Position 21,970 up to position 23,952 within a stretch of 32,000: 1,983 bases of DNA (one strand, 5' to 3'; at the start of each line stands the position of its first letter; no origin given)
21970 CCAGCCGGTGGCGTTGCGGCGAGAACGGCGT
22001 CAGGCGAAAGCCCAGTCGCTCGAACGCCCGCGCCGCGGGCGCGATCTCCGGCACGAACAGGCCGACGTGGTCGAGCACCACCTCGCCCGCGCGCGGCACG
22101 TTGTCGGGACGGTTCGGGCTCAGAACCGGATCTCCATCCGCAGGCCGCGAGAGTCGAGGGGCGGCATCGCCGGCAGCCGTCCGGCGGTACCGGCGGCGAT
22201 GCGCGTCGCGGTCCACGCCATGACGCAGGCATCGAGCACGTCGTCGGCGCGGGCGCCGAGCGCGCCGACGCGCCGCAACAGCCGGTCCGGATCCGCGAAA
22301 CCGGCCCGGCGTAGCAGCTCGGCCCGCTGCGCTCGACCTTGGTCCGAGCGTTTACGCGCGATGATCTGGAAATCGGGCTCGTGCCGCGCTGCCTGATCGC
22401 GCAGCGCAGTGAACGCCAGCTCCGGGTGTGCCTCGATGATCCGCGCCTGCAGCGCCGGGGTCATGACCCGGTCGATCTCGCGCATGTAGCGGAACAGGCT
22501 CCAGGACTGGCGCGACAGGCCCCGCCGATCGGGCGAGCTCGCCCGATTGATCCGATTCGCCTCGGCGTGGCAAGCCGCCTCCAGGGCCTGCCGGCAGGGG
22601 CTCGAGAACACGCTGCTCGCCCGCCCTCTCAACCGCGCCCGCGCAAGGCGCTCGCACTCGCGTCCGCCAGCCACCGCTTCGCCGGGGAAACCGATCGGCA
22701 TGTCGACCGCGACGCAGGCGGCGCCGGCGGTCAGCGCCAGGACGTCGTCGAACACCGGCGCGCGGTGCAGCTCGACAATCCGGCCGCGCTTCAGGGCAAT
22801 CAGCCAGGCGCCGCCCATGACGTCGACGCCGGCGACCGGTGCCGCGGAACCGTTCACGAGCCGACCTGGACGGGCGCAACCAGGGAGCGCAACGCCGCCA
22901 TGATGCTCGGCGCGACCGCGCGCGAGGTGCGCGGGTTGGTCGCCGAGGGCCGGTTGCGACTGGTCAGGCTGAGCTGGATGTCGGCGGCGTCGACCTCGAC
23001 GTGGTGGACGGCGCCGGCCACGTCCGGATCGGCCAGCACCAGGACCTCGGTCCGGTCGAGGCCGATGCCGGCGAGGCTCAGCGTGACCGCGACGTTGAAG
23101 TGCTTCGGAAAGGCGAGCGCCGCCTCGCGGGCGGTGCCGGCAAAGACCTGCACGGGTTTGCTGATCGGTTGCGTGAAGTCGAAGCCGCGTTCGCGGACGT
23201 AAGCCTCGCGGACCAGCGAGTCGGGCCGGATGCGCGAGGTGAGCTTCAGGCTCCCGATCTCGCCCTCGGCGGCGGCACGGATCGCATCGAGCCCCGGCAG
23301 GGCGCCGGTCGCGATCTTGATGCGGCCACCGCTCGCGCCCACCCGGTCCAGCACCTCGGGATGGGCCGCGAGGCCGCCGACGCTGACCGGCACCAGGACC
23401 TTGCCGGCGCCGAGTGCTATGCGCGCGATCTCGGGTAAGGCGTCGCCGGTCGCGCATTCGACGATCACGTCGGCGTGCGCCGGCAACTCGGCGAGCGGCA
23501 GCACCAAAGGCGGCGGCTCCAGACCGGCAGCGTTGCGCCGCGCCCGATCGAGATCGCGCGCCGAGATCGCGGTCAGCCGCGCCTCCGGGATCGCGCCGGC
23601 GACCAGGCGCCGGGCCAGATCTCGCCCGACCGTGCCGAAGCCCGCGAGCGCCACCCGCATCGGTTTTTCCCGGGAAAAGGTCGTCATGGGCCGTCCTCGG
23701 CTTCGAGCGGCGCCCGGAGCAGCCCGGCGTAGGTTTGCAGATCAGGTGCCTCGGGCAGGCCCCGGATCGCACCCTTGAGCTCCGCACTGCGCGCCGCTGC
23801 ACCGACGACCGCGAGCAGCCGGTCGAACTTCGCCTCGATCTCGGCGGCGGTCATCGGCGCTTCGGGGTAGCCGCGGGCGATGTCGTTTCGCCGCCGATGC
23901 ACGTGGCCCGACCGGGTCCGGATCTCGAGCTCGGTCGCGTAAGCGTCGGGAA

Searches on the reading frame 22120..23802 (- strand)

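Call 84: search_protein_families(library=pfam, proteins=[window:22120-23802:-], max_evalue=0.00001)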
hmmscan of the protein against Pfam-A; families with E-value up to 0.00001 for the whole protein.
window:22120-23802:- (560 aa): 1 family
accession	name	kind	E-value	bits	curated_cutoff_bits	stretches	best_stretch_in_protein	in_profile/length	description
PF04250.19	DUF429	-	4.8e-47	160.9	23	1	325-547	1-212/214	Protein of unknown function (DUF429)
